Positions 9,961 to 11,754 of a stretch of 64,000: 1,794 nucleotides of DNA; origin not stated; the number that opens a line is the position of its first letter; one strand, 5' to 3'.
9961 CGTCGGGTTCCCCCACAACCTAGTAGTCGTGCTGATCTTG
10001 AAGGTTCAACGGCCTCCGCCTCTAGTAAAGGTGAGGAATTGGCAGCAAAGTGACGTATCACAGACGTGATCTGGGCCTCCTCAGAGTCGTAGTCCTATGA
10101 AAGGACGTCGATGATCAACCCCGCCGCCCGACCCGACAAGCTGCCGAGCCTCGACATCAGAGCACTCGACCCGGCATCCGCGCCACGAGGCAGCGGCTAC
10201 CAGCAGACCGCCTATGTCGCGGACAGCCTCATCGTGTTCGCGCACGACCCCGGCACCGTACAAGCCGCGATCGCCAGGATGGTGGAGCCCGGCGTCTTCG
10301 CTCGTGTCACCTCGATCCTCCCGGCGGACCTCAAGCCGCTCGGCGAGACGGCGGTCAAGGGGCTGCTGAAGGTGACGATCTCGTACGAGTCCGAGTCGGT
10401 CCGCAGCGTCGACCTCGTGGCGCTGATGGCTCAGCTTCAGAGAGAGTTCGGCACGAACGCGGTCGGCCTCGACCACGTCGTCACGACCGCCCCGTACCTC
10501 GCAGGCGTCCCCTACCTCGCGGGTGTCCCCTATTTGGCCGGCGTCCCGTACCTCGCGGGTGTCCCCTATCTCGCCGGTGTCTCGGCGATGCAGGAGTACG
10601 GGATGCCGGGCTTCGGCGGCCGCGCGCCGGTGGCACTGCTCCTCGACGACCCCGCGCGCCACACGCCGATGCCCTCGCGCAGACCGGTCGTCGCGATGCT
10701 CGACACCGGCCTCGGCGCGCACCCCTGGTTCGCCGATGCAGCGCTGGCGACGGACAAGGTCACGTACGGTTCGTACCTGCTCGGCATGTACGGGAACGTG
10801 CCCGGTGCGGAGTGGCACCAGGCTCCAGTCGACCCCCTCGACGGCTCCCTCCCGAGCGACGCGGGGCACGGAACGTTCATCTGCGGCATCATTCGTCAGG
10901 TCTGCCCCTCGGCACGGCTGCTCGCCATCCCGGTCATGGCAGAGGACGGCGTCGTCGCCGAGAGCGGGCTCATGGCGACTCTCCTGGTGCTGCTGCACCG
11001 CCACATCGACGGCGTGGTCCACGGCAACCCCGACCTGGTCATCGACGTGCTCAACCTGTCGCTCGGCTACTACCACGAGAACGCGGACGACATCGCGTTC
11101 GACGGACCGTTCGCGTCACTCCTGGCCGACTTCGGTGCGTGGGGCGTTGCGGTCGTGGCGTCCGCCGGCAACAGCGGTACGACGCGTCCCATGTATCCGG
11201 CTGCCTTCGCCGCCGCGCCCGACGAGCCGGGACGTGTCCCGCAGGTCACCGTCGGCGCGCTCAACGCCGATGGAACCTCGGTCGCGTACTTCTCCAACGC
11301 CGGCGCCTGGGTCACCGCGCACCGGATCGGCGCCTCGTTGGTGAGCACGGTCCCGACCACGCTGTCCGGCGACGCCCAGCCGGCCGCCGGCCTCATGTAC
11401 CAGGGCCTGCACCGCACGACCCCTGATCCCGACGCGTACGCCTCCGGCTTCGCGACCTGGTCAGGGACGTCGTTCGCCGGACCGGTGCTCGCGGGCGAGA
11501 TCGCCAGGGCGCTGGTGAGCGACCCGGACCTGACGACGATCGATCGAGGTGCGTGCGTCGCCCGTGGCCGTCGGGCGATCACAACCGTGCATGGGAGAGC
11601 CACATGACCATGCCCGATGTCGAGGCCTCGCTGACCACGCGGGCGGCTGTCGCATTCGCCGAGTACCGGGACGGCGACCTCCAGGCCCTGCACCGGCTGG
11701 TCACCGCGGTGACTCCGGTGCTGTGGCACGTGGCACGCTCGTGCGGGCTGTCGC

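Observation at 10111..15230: Stand-alone S8 peptidase / ECF sigma / small protein / TPR-CHAT module, resembling the type III-E 'Craspase' output arm without any CRISPR-Cas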

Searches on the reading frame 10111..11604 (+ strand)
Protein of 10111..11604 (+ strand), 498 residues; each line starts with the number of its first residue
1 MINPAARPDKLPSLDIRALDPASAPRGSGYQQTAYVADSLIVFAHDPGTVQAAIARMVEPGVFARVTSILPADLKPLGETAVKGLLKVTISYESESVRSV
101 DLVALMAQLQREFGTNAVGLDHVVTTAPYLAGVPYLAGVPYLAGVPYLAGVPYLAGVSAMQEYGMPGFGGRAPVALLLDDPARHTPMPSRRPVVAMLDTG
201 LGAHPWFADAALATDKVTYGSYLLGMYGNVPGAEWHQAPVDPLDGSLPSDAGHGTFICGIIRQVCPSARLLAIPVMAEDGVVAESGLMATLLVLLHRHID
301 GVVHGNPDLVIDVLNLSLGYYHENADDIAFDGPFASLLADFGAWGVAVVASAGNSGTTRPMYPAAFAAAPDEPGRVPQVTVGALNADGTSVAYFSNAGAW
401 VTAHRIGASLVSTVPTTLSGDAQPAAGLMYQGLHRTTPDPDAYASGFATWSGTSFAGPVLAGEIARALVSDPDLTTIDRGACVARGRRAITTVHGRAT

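Call 3: search_protein_families(library=pfam, proteins=[window:10111-11604:+], max_evalue=0.01)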
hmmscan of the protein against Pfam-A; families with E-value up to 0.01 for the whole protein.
window:10111-11604:+ (498 aa): 1 family
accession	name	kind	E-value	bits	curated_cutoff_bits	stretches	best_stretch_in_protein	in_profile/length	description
PF00082.27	Peptidase_S8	-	7.2e-14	52.2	21.8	1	191-475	3-261/288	Subtilase family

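Call 8: search_protein_families(library=padloc, proteins=[window:10111-11604:+], max_evalue=0.01)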
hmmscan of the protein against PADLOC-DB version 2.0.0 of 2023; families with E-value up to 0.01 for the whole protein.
window:10111-11604:+ (498 aa): 1 family
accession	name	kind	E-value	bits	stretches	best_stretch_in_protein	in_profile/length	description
PDLC03014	subtilase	-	7.4e-05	20.4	1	193-475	175-363/391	-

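Call 31: search_protein_families(library=ncbifam, proteins=[window:10111-11604:+], max_evalue=0.1)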
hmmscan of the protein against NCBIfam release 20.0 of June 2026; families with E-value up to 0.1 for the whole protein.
window:10111-11604:+ (498 aa): 3 families
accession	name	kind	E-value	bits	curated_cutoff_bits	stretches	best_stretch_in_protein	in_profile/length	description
NF049966.1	QH_SP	equivalog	3.4e-10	39.6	165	1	248-367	37-135/219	subtilisin-like serine protease QhpE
TIGR03921.1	T7SS_mycosin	equivalog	6.9e-10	38.6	278.75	1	242-465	42-241/353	type VII secretion-associated serine protease mycosin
NF033595.1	denti_PrtP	equivalog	4.3e-07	28.9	300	1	344-475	365-466/606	dentilisin complex serine proteinase subunit PrtP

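Call 50: find_homologous_proteins(query=window:10111-11604:+, max_evalue=0.00001)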
Query window:10111-11604:+ (498 aa): 1525 proteins with E <= 0.00001 among 8000 candidates; the best 120 are listed.
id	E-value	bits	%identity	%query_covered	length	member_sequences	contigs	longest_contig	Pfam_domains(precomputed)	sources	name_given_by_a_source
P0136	6.3e-176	604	100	55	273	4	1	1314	PF00082.28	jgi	jgi:subtilisin family serine protease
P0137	4.7e-99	351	45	95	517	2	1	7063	PF00082.28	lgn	-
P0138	4.8e-99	351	54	66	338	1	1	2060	PF00082.28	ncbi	ncbi:MAG: S8/S53 family peptidase, partial [Ornithinimicrobium sp.]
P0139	9.4e-94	333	60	47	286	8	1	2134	PF00082.28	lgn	-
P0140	4.2e-93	331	43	98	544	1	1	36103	PF00082.28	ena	-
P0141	2.9e-89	318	50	67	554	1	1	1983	PF00082.28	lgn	-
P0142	1.3e-88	316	55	60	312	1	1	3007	PF00082.28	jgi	jgi:subtilisin family serine protease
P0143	6.3e-88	314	54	56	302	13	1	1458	PF00082.28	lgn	-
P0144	8.5e-88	314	41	97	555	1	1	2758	PF00082.28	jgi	jgi:subtilisin family serine protease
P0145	3.5e-87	312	48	77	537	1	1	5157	PF00082.28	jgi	-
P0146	4.6e-87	311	57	50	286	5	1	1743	PF00082.28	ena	-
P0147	4.3e-86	308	43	92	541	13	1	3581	PF00082.28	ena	-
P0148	4.5e-86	308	51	67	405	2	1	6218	PF00082.28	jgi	jgi:subtilisin family serine protease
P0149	6.7e-86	307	42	98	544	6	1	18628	PF00082.28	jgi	-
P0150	1.3e-85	306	48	71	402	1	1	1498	PF00082.28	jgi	jgi:subtilisin family serine protease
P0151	4.7e-85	305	41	97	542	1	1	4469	PF00082.28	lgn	-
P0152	1.1e-84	303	44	92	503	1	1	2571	PF00082.28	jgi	jgi:hypothetical protein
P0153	1.3e-84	303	42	97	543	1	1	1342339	PF00082.28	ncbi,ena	-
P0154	1.3e-84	303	45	76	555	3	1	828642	PF00082.28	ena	-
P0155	1.4e-84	303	47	75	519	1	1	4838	PF00082.28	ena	-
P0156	1.6e-84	303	48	71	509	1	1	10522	PF00082.28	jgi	jgi:subtilisin family serine protease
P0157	2.0e-84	302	44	76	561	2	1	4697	PF00082.28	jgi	-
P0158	2.6e-84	302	45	76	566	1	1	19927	PF00082.28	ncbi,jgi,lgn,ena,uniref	ncbi:S8 family peptidase [Jatrophihabitans sp.]|jgi:subtilisin family serine protease|uniref:S8 fami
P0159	3.3e-84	302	42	98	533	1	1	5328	PF00082.28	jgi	-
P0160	4.4e-84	301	45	76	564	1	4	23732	PF00082.28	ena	-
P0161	4.6e-84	301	41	98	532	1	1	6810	PF00082.28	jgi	jgi:subtilisin family serine protease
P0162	1.1e-83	300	43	92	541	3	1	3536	PF00082.28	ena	-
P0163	1.7e-83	299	47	76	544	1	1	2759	PF00082.28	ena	-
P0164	2.3e-83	299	42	98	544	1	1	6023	PF00082.28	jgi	jgi:subtilisin family serine protease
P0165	2.7e-83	299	42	92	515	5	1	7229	PF00082.28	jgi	jgi:hypothetical protein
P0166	2.9e-83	299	47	75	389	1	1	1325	PF00082.28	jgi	jgi:subtilisin family serine protease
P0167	4.6e-83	298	46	76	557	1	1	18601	PF00082.28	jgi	jgi:Subtilase family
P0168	7.6e-83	297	48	71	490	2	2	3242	PF00082.28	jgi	jgi:hypothetical protein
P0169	1.3e-82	296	41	93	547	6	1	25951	PF00082.28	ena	-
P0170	1.7e-82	296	49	77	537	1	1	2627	PF00082.28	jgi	jgi:subtilisin family serine protease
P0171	1.9e-82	296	40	97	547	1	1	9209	PF00082.28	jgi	jgi:subtilisin family serine protease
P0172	1.9e-82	296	44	92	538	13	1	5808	PF00082.28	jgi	jgi:hypothetical protein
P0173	2.3e-82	296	46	76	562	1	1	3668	PF00082.28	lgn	-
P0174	2.5e-82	296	42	98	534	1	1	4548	PF00082.28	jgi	jgi:subtilisin family serine protease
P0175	3.0e-82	295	41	87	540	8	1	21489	PF00082.28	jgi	jgi:Subtilase family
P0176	3.2e-82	295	40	98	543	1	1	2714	PF00082.28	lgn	-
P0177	3.9e-82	295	40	98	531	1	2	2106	PF00082.28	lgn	-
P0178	5.8e-82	294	48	66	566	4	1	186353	PF00082.28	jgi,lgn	-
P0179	6.1e-82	294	48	76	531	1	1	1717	PF00082.28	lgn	-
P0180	8.1e-82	294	45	76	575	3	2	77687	PF00082.28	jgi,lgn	jgi:subtilisin family serine protease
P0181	8.6e-82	294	40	97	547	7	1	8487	PF00082.28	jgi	jgi:hypothetical protein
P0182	8.8e-82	294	40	97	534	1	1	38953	PF00082.28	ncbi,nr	ncbi:MAG: S8/S53 family peptidase [Actinomycetota bacterium]|nr:S8/S53 family peptidase [Actinomycet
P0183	1.3e-81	293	40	95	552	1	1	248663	PF00082.28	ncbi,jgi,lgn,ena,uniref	ncbi:MAG TPA: S8/S53 family peptidase [Jatrophihabitans sp.]|jgi:subtilisin family serine protease|u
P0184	1.8e-81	293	44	75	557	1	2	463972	PF00082.28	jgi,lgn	-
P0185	2.2e-81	292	45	72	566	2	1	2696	PF00082.28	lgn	-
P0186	3.5e-81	292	46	76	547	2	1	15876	PF00082.28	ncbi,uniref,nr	ncbi:S8 family peptidase [Jatrophihabitans sp.]|uniref:S8 family peptidase n=1 Tax=Jatrophihabitans 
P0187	5.9e-81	291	41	97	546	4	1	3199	PF00082.28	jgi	jgi:subtilisin family serine protease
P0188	6.5e-81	291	40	96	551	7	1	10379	PF00082.28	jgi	jgi:subtilisin family serine protease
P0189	7.2e-81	291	44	76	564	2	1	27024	PF00082.28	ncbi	ncbi:MAG: S8/S53 family peptidase [Jatrophihabitantaceae bacterium]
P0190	1.0e-80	290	40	96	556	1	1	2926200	PF00082.28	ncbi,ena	-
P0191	1.1e-80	290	40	98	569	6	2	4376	PF00082.28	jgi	jgi:hypothetical protein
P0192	1.2e-80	290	40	93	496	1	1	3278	PF00082.28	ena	-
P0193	1.3e-80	290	46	73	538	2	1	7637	PF00082.28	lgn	-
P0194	1.4e-80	290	42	93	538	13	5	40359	PF00082.28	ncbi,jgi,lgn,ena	-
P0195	1.6e-80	290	46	75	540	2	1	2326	PF00082.28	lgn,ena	-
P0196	1.8e-80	289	45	76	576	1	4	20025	PF00082.28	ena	-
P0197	2.0e-80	289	47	66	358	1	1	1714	PF00082.28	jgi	jgi:subtilisin family serine protease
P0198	2.0e-80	289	41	98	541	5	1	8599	PF00082.28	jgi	jgi:hypothetical protein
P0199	2.5e-80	289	45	76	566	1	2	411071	PF00082.28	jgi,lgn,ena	-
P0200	2.5e-80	289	41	97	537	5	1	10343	PF00082.28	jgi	jgi:hypothetical protein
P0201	2.6e-80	289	44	76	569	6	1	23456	PF00082.28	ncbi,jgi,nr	ncbi:MAG: hypothetical protein QOE23_475 [Pseudonocardiales bacterium]|jgi:hypothetical protein|nr:h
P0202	2.6e-80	289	40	96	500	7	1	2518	PF00082.28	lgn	-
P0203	3.7e-80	288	43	76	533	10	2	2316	PF00082.28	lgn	-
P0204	3.9e-80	288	45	76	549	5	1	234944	PF00082.28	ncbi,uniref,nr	ncbi:S8/S53 family peptidase [Occultella gossypii]|uniref:S8/S53 family peptidase n=1 Tax=Occultella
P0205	6.8e-80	288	41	96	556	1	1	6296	PF00082.28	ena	-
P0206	6.9e-80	288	44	78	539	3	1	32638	PF00082.28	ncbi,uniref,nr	ncbi:S8/S53 family peptidase [Ornithinicoccus halotolerans]|uniref:S8/S53 family peptidase n=1 Tax=O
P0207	7.0e-80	287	40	97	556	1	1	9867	PF00082.28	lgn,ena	-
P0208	7.9e-80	287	42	92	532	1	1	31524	PF00082.28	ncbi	-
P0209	9.5e-80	287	39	97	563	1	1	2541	PF00082.28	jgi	jgi:hypothetical protein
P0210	1.1e-79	287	44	76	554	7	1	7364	PF00082.28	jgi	jgi:Subtilase family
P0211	1.4e-79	287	39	97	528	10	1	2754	PF00082.28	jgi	-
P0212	1.7e-79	286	46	76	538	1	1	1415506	PF00082.28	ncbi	-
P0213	1.8e-79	286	41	97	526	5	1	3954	PF00082.28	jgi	jgi:subtilisin family serine protease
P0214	3.1e-79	285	45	76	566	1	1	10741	PF00082.28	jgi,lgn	jgi:subtilisin family serine protease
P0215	3.5e-79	285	44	75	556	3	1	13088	PF00082.28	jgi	jgi:subtilisin family serine protease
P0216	3.7e-79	285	45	76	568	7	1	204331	PF00082.28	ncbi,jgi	jgi:hypothetical protein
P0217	3.8e-79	285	45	78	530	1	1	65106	PF00082.28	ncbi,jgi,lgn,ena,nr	ncbi:MAG TPA: S8/S53 family peptidase [Pseudonocardiaceae bacterium]|jgi:hypothetical protein|nr:S8/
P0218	4.0e-79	285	40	96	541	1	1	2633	PF00082.28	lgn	-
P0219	5.4e-79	285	51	64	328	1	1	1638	PF00082.28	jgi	jgi:subtilisin family serine protease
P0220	6.1e-79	284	46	76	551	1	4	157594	PF00082.28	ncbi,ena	-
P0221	6.1e-79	284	41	98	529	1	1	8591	PF00082.28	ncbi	-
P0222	6.8e-79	284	48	75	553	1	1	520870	PF00082.28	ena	-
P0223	7.1e-79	284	47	75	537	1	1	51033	PF00082.28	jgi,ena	-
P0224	8.2e-79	284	49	70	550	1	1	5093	PF00082.28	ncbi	ncbi:MAG: S8/S53 family peptidase [Pseudonocardiales bacterium]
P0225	1.1e-78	284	39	95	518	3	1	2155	PF00082.28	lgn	-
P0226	1.2e-78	283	41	94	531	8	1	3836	PF00082.28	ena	-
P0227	1.3e-78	283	41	95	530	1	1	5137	PF00082.28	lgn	-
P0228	1.3e-78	283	46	72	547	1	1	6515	PF00082.28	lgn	-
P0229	1.8e-78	283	45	71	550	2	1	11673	PF00082.28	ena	-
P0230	2.5e-78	282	38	96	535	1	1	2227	PF00082.28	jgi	jgi:hypothetical protein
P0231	2.7e-78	282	48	66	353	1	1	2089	PF00082.28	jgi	jgi:subtilisin family serine protease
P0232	2.7e-78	282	48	65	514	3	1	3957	PF00082.28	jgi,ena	-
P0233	2.8e-78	282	40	92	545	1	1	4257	PF00082.28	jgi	jgi:subtilisin family serine protease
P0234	2.9e-78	282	49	66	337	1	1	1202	PF00082.28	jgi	jgi:subtilisin family serine protease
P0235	3.1e-78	282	41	91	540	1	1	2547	PF00082.28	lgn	-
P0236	3.8e-78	282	45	72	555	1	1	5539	PF00082.28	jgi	jgi:subtilisin family serine protease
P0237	4.2e-78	282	38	96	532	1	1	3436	PF00082.28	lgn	-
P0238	4.6e-78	281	45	76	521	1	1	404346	PF00082.28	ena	-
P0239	5.9e-78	281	46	82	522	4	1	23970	PF00082.28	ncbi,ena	-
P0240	6.7e-78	281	40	96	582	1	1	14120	PF00082.28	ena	-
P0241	9.3e-78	280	39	94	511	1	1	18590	PF00082.28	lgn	-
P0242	9.5e-78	280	46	69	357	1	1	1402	PF00082.28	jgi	jgi:subtilisin family serine protease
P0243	9.5e-78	280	39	99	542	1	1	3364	PF00082.28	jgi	jgi:hypothetical protein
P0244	1.1e-77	280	40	95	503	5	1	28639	PF00082.28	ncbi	ncbi:MAG: S8 family serine peptidase [Ornithinimicrobium sp.]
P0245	1.2e-77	280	40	97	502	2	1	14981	PF00082.28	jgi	jgi:subtilisin family serine protease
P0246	1.3e-77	280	42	78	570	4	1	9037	PF00082.28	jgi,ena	-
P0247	1.5e-77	280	40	93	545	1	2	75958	PF00082.28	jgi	jgi:subtilisin family serine protease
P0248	1.7e-77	280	47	75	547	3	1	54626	PF00082.28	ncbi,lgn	-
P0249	2.0e-77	279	42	95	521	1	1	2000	PF00082.28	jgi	jgi:hypothetical protein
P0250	2.5e-77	279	49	60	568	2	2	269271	PF00082.28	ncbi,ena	-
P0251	2.5e-77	279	40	95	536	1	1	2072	PF00082.28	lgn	-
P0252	3.4e-77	279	39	97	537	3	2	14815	PF00082.28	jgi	jgi:subtilisin family serine protease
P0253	4.0e-77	278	46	73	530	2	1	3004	PF00082.28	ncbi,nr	ncbi:MAG: hypothetical protein JWO63_3388, partial [Frankiales bacterium]|nr:hypothetical protein [F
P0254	4.0e-77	278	47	65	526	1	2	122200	PF00082.28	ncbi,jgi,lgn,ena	-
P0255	4.5e-77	278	38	96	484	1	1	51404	PF00082.28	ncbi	ncbi:MAG: S8 family serine peptidase [Ornithinimicrobium sp.]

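Call 51: find_encoding_contigs(protein=P0183, flank=6000, max_places=1)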
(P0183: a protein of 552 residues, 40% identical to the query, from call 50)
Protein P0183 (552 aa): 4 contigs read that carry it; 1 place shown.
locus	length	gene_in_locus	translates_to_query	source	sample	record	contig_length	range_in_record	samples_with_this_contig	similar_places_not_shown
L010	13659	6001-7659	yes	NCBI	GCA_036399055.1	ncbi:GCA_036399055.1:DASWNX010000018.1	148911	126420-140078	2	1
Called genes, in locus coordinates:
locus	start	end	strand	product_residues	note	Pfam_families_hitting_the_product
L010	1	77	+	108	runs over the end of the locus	PF14542:Acetyltransf_CG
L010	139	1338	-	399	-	PF00155:Aminotran_1_2, PF01053:Cys_Met_Meta_PP (weak), PF01041:DegT_DnrJ_EryC1 (weak)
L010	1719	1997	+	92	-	PF00584:SecE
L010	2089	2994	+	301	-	PF02357:NusG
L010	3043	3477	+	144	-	PF03946:Ribosomal_L11_N, PF00298:Ribosomal_L11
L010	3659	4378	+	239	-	PF00687:Ribosomal_L1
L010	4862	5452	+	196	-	-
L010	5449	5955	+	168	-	-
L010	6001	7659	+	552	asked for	PF00082:Peptidase_S8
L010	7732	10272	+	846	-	PF17874:TPR_MalT (faint), PF12770:CHAT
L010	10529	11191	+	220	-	PF00466:Ribosomal_L10, PF27436:RL10_C (faint)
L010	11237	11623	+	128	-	PF16320:Ribosomal_L12_N, PF00542:Ribosomal_L12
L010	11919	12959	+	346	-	PF00005:ABC_tran, PF13304:AAA_21 (weak)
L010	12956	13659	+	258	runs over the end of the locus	PF02405:MlaE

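Call 52: find_encoding_contigs(protein=P0217, flank=6000, max_places=1)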
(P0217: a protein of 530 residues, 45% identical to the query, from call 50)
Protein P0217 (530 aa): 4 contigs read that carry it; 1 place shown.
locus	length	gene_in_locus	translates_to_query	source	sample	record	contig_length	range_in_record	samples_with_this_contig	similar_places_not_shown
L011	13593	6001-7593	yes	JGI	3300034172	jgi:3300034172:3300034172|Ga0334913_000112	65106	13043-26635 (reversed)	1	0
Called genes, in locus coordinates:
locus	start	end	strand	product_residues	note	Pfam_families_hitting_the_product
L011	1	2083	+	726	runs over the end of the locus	PF17191:RecG_wedge, PF01336:tRNA_anti-codon (weak), PF00270:DEAD, PF04851:ResIII, PF00271:Helicase_C, PF19833:RecG_dom3_C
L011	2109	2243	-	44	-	PF02661:Fic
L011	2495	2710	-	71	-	-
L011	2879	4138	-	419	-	PF01381:HTH_3 (weak), PF13443:HTH_26 (weak), PF13560:HTH_31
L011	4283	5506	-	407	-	PF13560:HTH_31, PF01381:HTH_3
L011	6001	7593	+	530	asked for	PF00082:Peptidase_S8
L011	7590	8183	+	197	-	PF04542:Sigma70_r2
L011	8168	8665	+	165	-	-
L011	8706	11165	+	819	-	PF12770:CHAT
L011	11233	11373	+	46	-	PF11716:MDMPI_N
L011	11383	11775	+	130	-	-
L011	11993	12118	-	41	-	-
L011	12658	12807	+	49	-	-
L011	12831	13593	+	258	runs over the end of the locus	PF00376:MerR, PF13411:MerR_1, PF09278:MerR-DNA-bind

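Call 55: find_encoding_contigs(protein=P0190, flank=6000, max_places=1)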
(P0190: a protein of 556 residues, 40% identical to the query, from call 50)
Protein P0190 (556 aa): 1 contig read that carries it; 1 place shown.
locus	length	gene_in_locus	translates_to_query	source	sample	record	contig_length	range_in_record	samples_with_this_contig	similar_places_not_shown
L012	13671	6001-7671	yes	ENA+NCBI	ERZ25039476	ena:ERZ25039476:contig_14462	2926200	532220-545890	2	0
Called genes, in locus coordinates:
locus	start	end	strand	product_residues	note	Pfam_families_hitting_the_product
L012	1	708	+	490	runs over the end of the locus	PF00672:HAMP (weak), PF00512:HisKA, PF02518:HATPase_c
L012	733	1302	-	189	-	PF11706:zf-CGNR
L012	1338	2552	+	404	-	PF07690:MFS_1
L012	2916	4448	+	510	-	PF03816:LytR_cpsA_psr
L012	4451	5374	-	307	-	PF00809:Pterin_bind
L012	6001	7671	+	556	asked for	PF00082:Peptidase_S8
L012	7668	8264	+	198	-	PF04542:Sigma70_r2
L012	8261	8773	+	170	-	-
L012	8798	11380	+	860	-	PF13424:TPR_12 (faint), PF07719:TPR_2 (faint), PF12770:CHAT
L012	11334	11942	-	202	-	PF25087:GMPPB_C (weak), PF00132:Hexapep, PF14602:Hexapep_2 (weak)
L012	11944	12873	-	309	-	PF00291:PALP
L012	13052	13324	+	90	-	-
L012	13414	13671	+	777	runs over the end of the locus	PF12838:Fer4_7 (faint), PF13534:Fer4_17 (faint), PF00037:Fer4 (faint), PF12797:Fer4_2 (faint), PF13183:Fer4_8, PF13187:Fer4_9, PF13237:Fer4_10, PF02754:CCG, +1 more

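Call 86: predict_structure(alignment_id=A6)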
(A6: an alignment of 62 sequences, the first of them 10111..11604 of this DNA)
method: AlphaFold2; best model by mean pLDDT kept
length: 498 residues; sequences in the alignment: 62
mean_pLDDT: 80.9   pTM: 0.86
mean pLDDT of the five models: 80.9, 78.5, 77.6, 75.8, 74.1
residues with pLDDT >= 90: 219; 70-90: 172; 50-70: 55; < 50: 52
segments of 3 or more residues with pLDDT < 50: 1-10, 128-160, 163-168
pLDDT, mean of each block of 10 residues (from residue 1): 39 75 77 87 89 93 91 73 83 84 91 88 69 37 36 42 50 81 82 96 94 94 80 61 72 94 96 89 91 95 97 92 59 83 97 78 79 91 91 85 92 87 69 76 87 91 97 97 97 72
secondary structure, 60 per line:
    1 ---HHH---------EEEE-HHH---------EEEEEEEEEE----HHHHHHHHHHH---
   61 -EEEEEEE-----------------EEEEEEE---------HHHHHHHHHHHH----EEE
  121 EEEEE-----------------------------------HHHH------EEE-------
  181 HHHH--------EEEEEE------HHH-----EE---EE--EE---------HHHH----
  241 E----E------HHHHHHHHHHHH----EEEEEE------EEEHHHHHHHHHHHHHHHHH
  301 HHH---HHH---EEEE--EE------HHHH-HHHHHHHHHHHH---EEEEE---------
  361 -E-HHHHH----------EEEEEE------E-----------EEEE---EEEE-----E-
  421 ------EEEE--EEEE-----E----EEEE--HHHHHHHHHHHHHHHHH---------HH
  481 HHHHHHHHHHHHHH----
elements in order: E16-19 E33-42 H47-57 E62-68 E86-92 H102-113 E118-125 H161-164 E171-173 H181-184 E193-198 H233-236 H253-264 E269-274 E281-283 H284-303 E313-316 H327-330 H332-343 E347-351 H364-368 E379-384 E403-406 E410-413 E427-430 E433-436 E447-450 H453-469 H479-494
